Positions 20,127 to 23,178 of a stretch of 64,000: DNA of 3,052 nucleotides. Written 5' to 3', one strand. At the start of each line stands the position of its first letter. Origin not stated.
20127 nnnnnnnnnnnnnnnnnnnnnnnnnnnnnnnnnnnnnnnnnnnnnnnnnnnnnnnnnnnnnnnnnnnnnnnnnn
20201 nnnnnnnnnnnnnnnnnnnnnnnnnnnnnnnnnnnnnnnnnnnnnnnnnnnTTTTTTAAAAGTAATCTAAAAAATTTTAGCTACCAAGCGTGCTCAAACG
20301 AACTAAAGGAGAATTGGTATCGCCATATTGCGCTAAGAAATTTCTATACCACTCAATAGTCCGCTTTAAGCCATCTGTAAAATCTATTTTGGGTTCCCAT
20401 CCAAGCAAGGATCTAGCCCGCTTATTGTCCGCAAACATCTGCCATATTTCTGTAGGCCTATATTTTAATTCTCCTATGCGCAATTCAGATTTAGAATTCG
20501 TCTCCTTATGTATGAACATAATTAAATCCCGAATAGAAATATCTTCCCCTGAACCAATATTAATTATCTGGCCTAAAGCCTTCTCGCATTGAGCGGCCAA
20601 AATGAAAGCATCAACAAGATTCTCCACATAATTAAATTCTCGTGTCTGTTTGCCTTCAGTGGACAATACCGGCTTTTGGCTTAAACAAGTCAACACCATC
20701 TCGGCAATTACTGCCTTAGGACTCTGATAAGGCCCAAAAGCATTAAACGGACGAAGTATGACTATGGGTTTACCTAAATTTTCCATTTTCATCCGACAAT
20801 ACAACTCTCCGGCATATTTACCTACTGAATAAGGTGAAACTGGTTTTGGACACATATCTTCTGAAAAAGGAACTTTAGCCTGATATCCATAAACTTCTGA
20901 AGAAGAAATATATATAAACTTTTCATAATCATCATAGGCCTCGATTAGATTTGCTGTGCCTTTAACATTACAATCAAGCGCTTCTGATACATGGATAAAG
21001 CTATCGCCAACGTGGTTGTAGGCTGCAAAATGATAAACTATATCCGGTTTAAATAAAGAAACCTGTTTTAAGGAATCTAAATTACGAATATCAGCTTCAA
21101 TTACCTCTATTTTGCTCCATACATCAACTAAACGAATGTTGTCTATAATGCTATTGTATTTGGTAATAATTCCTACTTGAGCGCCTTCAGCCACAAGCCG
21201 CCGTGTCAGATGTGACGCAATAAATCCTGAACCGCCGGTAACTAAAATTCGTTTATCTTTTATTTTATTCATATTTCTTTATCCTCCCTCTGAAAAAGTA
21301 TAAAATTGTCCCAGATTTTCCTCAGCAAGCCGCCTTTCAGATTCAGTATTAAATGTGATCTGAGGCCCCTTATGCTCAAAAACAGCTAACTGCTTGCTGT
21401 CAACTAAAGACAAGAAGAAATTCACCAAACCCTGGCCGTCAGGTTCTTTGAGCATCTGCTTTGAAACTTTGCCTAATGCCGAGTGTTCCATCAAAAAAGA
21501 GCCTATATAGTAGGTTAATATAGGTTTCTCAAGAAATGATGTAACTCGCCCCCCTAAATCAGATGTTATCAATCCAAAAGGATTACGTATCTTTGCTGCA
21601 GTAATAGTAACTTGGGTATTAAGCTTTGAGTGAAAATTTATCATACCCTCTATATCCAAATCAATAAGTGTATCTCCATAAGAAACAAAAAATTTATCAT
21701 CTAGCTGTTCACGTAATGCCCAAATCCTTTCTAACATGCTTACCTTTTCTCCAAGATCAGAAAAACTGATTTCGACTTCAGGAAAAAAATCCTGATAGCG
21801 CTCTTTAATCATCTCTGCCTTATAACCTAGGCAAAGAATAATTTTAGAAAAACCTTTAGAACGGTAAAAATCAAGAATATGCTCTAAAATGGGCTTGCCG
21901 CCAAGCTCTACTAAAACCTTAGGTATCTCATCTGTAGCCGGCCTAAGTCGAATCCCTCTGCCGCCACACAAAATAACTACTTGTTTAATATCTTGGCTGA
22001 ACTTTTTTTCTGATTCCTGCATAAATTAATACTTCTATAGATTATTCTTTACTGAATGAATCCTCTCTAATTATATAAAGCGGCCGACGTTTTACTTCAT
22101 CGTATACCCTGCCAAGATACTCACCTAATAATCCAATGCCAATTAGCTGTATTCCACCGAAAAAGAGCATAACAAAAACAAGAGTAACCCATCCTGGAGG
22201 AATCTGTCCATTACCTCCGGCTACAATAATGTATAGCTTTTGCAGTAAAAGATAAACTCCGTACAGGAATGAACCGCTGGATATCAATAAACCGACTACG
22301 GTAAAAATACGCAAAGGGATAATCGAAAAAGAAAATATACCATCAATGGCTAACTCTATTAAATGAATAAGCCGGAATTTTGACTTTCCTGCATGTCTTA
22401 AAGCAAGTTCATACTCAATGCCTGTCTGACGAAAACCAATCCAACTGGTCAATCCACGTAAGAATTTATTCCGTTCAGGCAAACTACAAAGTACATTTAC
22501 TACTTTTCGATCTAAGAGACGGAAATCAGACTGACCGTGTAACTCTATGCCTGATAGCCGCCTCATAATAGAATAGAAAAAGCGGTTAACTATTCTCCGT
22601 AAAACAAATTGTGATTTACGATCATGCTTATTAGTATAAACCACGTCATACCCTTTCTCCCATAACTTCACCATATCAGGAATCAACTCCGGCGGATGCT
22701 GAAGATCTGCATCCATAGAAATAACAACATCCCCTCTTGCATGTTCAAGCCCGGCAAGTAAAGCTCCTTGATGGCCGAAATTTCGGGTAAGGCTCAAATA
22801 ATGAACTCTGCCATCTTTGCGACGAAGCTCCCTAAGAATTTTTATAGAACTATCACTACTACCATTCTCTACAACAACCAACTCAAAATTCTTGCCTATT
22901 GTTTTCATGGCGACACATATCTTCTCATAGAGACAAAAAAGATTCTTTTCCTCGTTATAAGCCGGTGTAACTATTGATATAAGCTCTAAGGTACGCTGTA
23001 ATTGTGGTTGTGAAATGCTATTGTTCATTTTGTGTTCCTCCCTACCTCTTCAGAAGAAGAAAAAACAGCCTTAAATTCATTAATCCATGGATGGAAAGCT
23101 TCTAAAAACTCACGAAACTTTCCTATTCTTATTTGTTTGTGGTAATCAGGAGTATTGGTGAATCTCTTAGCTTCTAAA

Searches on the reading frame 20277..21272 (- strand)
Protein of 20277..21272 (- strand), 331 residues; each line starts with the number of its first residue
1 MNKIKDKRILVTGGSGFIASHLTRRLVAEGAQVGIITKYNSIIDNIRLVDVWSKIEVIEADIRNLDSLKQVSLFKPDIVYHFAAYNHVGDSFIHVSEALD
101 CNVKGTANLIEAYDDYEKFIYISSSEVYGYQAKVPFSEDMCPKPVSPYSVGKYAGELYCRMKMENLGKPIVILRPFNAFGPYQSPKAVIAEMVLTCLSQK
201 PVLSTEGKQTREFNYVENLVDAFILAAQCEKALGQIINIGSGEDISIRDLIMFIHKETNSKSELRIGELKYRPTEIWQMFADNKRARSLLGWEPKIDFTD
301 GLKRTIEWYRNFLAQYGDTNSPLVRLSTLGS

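Call 6: search_protein_families(library=ncbifam, proteins=[window:20277-21272:-], max_evalue=0.00001)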
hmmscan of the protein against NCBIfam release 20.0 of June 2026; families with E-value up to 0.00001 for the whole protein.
window:20277-21272:- (331 aa): 25 families
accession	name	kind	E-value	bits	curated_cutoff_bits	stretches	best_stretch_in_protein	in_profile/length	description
TIGR04180.1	EDH_00030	hypoth_equivalog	9.4e-62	208.7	475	1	9-296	1-296/297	NAD-dependent 4,6-dehydratase LegB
TIGR01181.1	dTDP_gluc_dehyt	equivalog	1.3e-44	152.6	365.1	1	8-311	1-313/321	dTDP-glucose 4,6-dehydratase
TIGR01179.1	galE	equivalog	3.9e-39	134.4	262.3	2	8-183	1-181/332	UDP-glucose 4-epimerase GalE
NF011728.1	PRK15181.1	equivalog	2.2e-33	115.7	760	1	6-310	15-338/348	Vi polysaccharide biosynthesis UDP-N-acetylglucosaminuronic acid C-4 epimerase TviC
NF007582.0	PRK10217.1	equivalog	7.8e-30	104.1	698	1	7-310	2-332/355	dTDP-glucose 4,6-dehydratase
NF007490.0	PRK10084.1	subfamily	7.2e-28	97.6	649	1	8-310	2-335/361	dTDP-glucose 4,6-dehydratase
TIGR02622.1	CDP_4_6_dhtase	equivalog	3.9e-26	92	278.45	1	5-319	3-340/352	CDP-glucose 4,6-dehydratase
TIGR02197.1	heptose_epim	equivalog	2.9e-25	89.1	274.6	1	9-310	1-314/316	ADP-glyceromanno-heptose 6-epimerase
NF007956.0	PRK10675.1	subfamily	1.9e-24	86.5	394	1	8-185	2-187/338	UDP-glucose 4-epimerase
TIGR03466.1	HpnA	hypoth_equivalog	2.8e-20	72.5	367.65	1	8-259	2-247/327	hopanoid-associated sugar epimerase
NF047922.1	GDPFucSynFcl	equivalog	3.1e-20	72.8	500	1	6-310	2-302/308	GDP-L-fucose synthase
TIGR01214.1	rmlD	equivalog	2.2e-17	63.1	224.05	1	8-184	1-156/285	dTDP-4-dehydrorhamnose reductase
TIGR01472.1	gmd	equivalog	3.2e-16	59.5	415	1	9-306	3-335/342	GDP-mannose 4,6-dehydratase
NF008872.0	PRK11908.1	equivalog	1e-13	51.1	294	1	7-314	2-340/349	bifunctional UDP-4-keto-pentose/UDP-xylose synthase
NF043036.1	ErythonDh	equivalog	2.6e-13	49.9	325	1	8-157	2-158/321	D-erythronate dehydrogenase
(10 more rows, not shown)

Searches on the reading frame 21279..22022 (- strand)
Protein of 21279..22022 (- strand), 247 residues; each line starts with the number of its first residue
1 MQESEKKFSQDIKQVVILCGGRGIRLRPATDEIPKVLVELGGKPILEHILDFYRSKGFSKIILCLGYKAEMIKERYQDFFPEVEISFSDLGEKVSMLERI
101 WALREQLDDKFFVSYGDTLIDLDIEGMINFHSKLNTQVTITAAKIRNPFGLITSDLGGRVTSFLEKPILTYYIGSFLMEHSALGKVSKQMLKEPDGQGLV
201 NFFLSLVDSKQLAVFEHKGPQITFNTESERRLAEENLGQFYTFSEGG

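Call 7: search_protein_families(library=pfam, proteins=[window:21279-22022:-], max_evalue=0.00001)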
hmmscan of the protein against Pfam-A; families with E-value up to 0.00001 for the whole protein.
window:21279-22022:- (247 aa): 2 families
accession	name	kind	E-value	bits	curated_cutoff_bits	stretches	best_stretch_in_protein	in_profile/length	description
PF00483.29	NTP_transferase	-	7.6e-20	72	21.2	1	15-169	2-166/245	Nucleotidyl transferase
PF12804.13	NTP_transf_3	-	1.1e-07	32.7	27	1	15-117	1-95/160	MobA-like NTP transferase domain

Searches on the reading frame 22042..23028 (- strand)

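Call 7: search_protein_families(library=pfam, proteins=[window:22042-23028:-], max_evalue=0.00001)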
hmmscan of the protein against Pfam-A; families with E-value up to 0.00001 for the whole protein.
window:22042-23028:- (328 aa): 3 families
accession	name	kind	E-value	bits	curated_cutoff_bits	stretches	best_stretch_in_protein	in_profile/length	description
PF00535.33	Glycos_transf_2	-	1.4e-33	116.6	23.3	1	18-177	1-164/168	Glycosyl transferase family 2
PF10111.15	Glyco_tranf_2_2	-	2.2e-07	31.1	27.3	1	18-121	1-104/276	Glycosyltransferase like family 2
PF13641.12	Glyco_tranf_2_3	-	6.9e-06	26.7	27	1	17-139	3-128/230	Glycosyltransferase like family 2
